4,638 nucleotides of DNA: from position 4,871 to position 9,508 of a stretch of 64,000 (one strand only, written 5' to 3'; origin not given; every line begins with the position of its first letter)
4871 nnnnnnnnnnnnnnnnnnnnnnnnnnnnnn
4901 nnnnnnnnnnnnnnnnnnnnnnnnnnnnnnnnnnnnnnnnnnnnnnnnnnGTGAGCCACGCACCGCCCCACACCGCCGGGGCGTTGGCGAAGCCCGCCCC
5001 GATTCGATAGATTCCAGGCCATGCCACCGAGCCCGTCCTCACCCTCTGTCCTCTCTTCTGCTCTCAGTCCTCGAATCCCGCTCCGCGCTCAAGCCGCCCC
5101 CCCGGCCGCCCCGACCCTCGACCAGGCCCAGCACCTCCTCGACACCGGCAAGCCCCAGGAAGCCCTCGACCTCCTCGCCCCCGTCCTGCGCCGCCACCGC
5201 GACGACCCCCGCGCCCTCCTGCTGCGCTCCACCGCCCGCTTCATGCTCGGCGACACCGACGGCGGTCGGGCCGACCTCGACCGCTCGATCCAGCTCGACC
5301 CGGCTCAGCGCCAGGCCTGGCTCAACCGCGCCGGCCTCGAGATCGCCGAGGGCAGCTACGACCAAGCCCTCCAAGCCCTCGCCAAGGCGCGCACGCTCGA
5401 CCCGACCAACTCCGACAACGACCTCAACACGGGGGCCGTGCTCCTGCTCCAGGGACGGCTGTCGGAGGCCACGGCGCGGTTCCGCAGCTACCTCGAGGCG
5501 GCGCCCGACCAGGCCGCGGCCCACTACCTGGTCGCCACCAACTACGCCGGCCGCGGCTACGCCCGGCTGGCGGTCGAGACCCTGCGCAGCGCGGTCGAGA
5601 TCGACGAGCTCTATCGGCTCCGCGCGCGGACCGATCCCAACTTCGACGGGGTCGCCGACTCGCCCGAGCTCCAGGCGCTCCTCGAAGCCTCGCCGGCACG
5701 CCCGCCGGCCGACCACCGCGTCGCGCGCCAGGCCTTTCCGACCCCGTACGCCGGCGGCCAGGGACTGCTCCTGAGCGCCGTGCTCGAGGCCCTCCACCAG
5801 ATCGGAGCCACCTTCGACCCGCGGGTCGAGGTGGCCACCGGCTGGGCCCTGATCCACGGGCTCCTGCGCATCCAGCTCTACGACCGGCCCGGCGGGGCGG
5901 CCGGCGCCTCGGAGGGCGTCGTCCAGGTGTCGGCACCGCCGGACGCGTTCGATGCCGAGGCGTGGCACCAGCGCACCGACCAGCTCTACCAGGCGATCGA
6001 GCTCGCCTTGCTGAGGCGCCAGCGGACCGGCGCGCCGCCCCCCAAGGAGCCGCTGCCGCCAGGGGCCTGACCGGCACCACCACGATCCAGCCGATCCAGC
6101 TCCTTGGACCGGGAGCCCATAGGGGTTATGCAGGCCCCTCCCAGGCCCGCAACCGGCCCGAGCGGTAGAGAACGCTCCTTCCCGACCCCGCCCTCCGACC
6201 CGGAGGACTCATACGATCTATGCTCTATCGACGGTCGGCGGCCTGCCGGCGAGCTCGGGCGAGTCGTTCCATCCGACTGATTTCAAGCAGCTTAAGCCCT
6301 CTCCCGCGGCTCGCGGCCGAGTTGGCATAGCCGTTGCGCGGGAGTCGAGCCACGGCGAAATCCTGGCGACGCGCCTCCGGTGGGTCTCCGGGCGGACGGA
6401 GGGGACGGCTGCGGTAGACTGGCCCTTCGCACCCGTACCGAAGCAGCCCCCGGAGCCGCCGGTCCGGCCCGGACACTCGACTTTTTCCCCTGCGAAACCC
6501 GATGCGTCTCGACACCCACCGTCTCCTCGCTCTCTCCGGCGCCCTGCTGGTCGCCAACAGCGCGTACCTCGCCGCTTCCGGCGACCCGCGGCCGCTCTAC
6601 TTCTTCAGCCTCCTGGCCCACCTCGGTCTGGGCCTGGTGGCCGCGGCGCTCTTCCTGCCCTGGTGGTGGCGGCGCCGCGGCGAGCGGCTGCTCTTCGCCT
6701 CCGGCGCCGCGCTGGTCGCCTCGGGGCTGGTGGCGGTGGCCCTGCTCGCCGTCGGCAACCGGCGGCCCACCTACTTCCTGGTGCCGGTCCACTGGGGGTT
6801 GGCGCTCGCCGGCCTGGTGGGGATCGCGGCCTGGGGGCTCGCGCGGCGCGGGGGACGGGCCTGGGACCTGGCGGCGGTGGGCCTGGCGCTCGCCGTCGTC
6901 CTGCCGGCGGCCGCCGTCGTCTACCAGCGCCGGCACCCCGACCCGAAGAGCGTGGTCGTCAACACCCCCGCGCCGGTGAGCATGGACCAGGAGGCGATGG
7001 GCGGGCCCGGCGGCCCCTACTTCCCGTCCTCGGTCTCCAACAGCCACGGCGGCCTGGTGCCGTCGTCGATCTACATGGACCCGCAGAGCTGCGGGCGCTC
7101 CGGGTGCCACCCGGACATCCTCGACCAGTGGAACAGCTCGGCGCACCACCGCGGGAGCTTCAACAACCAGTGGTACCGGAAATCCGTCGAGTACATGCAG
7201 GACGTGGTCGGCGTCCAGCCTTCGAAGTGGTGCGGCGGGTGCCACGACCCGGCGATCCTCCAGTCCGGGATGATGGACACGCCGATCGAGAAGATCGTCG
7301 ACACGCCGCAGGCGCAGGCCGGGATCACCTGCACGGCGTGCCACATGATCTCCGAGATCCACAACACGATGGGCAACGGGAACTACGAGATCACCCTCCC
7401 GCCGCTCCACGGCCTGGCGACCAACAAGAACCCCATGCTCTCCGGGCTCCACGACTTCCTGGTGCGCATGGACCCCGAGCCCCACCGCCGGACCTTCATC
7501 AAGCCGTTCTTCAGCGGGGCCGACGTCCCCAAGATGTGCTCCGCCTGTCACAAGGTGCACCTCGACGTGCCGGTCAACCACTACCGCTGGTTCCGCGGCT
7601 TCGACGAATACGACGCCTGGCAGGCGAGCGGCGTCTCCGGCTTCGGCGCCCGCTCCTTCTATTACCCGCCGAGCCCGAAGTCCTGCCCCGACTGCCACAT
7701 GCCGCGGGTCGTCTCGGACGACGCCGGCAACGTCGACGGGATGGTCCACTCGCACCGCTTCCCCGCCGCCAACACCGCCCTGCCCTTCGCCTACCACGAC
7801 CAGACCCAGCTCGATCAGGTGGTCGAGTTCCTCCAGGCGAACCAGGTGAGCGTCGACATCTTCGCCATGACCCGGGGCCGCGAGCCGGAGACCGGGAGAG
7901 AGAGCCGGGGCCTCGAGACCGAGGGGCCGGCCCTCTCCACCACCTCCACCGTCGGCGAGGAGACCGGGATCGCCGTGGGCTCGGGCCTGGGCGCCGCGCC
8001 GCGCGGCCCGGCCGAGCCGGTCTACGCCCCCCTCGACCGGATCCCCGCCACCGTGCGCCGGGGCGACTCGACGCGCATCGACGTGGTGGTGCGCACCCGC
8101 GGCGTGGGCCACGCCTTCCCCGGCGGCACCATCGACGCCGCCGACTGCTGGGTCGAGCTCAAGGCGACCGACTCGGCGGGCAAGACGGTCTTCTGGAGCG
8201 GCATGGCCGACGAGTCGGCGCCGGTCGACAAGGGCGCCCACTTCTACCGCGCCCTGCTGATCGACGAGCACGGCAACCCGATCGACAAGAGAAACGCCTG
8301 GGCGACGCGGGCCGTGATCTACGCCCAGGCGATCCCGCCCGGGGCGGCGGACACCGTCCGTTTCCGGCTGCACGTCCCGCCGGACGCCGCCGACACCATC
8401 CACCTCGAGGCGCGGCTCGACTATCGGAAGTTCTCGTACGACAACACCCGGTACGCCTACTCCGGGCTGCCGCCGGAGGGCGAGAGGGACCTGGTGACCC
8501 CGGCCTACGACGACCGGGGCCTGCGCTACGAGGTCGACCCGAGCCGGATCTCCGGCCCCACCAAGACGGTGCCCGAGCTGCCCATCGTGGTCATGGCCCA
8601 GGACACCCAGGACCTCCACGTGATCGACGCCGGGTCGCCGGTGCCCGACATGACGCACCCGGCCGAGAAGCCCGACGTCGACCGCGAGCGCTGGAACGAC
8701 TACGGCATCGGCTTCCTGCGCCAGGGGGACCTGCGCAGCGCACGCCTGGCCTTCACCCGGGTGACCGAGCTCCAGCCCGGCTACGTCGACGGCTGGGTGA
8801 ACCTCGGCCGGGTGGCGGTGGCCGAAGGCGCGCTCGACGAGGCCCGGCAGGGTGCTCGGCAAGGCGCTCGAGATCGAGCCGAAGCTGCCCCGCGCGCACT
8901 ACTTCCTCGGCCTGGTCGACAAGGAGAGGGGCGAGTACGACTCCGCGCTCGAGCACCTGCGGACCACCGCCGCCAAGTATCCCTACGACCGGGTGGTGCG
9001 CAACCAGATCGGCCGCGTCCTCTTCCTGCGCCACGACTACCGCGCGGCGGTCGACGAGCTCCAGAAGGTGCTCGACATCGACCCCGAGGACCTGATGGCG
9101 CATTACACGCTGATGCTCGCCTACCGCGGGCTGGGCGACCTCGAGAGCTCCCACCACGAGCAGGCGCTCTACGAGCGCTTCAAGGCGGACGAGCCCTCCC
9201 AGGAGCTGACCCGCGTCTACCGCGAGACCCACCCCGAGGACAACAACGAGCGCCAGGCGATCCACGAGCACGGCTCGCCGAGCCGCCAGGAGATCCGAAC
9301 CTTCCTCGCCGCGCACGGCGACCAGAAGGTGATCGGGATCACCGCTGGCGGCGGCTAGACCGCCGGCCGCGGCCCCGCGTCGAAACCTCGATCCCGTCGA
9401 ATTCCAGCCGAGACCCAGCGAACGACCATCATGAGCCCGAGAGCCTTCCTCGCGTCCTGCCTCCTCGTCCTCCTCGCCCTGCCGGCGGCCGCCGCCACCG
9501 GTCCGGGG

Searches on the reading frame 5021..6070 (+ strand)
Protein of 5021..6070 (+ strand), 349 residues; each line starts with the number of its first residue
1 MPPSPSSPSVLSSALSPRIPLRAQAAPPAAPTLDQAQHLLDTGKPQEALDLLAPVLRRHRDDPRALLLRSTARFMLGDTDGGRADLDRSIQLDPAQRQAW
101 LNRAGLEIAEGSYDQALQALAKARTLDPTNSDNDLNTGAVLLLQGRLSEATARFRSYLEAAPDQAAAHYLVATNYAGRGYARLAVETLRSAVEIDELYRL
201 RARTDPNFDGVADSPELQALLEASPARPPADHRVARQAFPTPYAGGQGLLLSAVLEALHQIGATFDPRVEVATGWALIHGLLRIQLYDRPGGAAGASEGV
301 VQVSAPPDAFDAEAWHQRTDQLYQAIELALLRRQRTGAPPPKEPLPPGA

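Call 15: search_protein_families(library=pfam, proteins=[window:5021-6070:+], max_evalue=0.00001)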
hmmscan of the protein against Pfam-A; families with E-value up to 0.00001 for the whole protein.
window:5021-6070:+ (349 aa): 7 families
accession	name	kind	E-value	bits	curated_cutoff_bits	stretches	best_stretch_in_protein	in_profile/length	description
PF14559.12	TPR_19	-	9e-14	52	25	1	108-172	2-66/68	Tetratricopeptide repeat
PF13432.12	TPR_16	-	4.1e-13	50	32.7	1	33-95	1-63/65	Tetratricopeptide repeat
PF13428.12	TPR_14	-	2.6e-11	43.5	23.5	0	98-131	2-35/44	Tetratricopeptide repeat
PF07719.23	TPR_2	-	5.1e-10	39.1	27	0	99-130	3-34/34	Tetratricopeptide repeat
PF23914.1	TPR_CcmH_CycH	-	2.6e-08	34.3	42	1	89-188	42-144/158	Cytochrome c-type biogenesis protein H TPR domain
PF00515.34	TPR_1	-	3.1e-06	27.2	27.8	0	99-130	3-34/34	Tetratricopeptide repeat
PF13414.12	TPR_11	-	3.5e-06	27.1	26.8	0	108-145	5-42/42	TPR repeat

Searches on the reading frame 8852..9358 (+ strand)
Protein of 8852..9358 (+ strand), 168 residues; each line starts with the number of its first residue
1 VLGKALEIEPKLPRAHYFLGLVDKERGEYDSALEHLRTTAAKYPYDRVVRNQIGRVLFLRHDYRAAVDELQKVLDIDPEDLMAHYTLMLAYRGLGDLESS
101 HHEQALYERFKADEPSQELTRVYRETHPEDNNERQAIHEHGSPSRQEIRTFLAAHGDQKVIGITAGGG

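Call 16: search_protein_families(library=pfam, proteins=[window:8852-9358:+], max_evalue=0.00001)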
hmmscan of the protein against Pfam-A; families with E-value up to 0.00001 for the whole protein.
window:8852-9358:+ (168 aa): 6 families
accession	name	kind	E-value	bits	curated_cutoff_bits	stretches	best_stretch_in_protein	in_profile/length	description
PF13414.12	TPR_11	-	2.5e-11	43.5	26.8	0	54-93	1-40/42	TPR repeat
PF07719.23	TPR_2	-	1.4e-09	37.7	27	0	13-44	1-32/34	Tetratricopeptide repeat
PF14559.12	TPR_19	-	4.4e-09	37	25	0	58-99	2-43/68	Tetratricopeptide repeat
PF13424.12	TPR_12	-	5e-08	33.5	30.1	0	15-78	5-76/77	Tetratricopeptide repeat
PF00515.34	TPR_1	-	2.5e-07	30.6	27.8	0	51-80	5-34/34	Tetratricopeptide repeat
PF13428.12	TPR_14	-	1.9e-06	28.4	23.5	0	13-54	1-42/44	Tetratricopeptide repeat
